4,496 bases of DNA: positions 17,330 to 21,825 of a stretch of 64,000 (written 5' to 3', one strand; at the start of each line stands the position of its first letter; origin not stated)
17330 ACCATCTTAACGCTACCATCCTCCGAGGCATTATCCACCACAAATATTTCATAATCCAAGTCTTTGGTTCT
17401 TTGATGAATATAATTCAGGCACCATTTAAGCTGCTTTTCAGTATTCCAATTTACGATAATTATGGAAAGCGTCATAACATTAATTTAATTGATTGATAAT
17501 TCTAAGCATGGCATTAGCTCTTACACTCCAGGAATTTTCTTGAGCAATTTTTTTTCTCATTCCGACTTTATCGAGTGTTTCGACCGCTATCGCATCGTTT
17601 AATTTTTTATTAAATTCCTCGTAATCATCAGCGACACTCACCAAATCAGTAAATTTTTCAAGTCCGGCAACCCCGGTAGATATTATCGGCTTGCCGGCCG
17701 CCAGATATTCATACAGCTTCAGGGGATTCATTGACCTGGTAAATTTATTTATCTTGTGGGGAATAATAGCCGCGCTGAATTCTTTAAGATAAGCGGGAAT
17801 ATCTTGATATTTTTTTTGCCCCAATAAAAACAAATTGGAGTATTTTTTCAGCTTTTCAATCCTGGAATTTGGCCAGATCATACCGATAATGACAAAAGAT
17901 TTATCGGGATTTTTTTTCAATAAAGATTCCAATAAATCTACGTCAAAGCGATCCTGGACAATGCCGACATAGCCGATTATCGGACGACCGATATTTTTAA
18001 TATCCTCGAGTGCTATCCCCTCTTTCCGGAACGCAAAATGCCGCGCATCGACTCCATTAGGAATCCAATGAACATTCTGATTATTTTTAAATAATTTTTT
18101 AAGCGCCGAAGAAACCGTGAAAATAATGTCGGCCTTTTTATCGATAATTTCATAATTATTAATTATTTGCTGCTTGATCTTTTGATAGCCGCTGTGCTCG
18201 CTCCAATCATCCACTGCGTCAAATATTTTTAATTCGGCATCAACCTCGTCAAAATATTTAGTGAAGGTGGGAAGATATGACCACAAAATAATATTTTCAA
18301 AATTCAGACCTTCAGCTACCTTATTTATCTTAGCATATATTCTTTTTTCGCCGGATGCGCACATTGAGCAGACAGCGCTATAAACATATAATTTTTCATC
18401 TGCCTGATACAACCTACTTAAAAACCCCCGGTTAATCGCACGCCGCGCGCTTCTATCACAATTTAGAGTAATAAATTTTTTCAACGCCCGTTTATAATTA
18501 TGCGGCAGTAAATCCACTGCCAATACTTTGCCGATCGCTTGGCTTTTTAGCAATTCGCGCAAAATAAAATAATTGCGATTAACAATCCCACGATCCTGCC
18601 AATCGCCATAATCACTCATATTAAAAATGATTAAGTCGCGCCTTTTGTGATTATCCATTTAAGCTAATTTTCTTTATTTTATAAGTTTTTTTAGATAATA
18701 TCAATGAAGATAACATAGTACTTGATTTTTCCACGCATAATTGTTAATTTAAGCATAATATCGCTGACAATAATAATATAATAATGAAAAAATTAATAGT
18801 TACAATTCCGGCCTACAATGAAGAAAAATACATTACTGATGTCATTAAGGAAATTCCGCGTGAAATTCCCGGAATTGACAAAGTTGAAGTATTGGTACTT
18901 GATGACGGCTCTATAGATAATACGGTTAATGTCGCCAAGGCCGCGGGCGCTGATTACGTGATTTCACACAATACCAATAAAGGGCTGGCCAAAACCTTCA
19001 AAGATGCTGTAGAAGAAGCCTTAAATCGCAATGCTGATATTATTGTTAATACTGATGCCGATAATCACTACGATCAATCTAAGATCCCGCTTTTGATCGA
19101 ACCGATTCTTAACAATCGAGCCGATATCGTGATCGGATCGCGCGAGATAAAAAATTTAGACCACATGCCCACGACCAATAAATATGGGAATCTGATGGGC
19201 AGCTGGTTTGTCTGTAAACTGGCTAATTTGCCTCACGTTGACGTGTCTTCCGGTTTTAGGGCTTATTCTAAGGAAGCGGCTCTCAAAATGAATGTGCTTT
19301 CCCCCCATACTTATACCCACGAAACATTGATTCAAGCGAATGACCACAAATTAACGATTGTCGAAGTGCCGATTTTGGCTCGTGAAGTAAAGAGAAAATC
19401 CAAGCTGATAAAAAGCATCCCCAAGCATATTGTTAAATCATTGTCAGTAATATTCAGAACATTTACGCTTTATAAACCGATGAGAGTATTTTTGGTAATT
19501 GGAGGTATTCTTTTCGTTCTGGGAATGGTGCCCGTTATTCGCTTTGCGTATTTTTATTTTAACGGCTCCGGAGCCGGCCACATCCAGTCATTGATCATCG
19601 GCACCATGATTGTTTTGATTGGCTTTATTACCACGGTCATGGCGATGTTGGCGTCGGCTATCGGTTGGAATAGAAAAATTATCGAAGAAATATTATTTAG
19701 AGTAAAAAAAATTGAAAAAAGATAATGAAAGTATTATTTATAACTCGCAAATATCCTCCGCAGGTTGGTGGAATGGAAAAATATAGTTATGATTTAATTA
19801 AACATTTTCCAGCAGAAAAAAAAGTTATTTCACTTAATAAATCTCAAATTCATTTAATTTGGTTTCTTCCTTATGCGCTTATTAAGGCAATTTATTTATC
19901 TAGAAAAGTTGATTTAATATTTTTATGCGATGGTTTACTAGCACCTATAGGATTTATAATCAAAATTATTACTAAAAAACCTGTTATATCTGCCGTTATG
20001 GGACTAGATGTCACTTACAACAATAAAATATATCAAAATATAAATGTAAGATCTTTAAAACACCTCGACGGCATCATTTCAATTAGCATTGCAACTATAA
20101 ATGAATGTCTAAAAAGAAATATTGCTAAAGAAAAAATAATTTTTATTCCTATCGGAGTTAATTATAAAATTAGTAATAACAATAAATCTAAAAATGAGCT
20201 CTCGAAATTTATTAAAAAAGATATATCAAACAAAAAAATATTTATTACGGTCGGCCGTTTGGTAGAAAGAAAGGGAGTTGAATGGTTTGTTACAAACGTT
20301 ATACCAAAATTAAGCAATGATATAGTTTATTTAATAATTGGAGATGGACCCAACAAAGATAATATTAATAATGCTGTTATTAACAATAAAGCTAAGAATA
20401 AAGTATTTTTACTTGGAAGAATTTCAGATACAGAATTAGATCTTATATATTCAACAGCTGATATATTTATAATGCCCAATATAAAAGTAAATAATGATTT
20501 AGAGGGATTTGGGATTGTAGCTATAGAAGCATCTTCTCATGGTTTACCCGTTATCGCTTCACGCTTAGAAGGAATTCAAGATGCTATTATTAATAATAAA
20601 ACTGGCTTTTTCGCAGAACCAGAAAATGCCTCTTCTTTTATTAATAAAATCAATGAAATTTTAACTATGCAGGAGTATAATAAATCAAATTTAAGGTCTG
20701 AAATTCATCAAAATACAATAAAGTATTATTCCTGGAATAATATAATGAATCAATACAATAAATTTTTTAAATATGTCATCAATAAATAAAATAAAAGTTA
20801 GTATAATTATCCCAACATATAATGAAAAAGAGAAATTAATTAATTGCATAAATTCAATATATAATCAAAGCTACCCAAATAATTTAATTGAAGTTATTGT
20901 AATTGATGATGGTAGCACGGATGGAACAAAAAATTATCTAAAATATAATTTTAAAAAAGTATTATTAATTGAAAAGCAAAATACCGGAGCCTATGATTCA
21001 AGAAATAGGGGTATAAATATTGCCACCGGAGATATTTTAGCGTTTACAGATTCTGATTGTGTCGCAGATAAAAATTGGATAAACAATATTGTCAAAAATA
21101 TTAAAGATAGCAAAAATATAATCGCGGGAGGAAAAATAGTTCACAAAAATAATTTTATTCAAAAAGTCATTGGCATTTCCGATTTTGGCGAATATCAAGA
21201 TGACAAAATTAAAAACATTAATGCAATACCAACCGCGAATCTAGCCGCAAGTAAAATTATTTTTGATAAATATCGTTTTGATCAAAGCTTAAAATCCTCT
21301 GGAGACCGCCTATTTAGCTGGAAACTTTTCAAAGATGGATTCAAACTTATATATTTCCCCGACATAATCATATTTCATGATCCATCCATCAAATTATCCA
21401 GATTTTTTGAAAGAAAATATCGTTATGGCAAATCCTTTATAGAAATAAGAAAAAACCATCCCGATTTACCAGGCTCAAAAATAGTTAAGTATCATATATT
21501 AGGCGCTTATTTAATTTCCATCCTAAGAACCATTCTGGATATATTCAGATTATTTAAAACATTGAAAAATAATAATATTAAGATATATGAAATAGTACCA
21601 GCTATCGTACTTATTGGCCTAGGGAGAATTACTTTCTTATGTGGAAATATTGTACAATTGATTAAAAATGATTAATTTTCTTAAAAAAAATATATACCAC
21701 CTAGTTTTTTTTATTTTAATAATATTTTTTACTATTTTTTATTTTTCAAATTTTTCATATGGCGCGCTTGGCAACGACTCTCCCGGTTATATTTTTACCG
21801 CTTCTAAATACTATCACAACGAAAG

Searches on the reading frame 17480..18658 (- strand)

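Call 26: search_protein_families(library=pfam, proteins=[window:17480-18658:-], max_evalue=0.00001)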
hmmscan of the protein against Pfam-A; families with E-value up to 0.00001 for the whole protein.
window:17480-18658:- (392 aa): 3 families
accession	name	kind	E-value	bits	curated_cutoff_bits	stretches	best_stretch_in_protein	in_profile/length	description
PF13692.12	Glyco_trans_1_4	-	1e-08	36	27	1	243-355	24-138/142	Glycosyl transferases group 1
PF00534.26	Glycos_transf_1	-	2e-07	31.2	26.4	1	225-357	15-156/172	Glycosyl transferases group 1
PF13524.12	Glyco_trans_1_2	-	3.9e-07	30.5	25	1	241-385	4-143/144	Glycosyl transferase-like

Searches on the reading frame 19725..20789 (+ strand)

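Call 25: search_protein_families(library=pfam, proteins=[window:19725-20789:+], max_evalue=0.00001)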
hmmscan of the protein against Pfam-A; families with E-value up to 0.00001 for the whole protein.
window:19725-20789:+ (354 aa): 3 families
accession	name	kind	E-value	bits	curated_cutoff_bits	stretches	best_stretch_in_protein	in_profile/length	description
PF00534.26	Glycos_transf_1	-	3.6e-35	121.5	26.4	1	164-326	9-164/172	Glycosyl transferases group 1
PF13692.12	Glyco_trans_1_4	-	2.5e-29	102.8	27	1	171-314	2-141/142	Glycosyl transferases group 1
PF20706.3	GT4-conflict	-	4.5e-06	26.3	26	0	242-302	279-329/385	Family 4 Glycosyltransferase in conflict systems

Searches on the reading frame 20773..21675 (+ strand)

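Call 25: search_protein_families(library=pfam, proteins=[window:20773-21675:+], max_evalue=0.00001)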
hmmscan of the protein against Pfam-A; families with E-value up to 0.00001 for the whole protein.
window:20773-21675:+ (300 aa): 3 families
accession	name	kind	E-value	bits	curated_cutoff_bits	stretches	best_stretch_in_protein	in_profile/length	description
PF00535.33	Glycos_transf_2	-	6.7e-31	107.9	23.3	1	10-127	1-120/168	Glycosyl transferase family 2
PF13641.12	Glyco_tranf_2_3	-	1e-10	42.4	27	1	9-119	3-120/230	Glycosyltransferase like family 2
PF10111.15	Glyco_tranf_2_2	-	2.1e-10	41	27.3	1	10-116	1-114/276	Glycosyltransferase like family 2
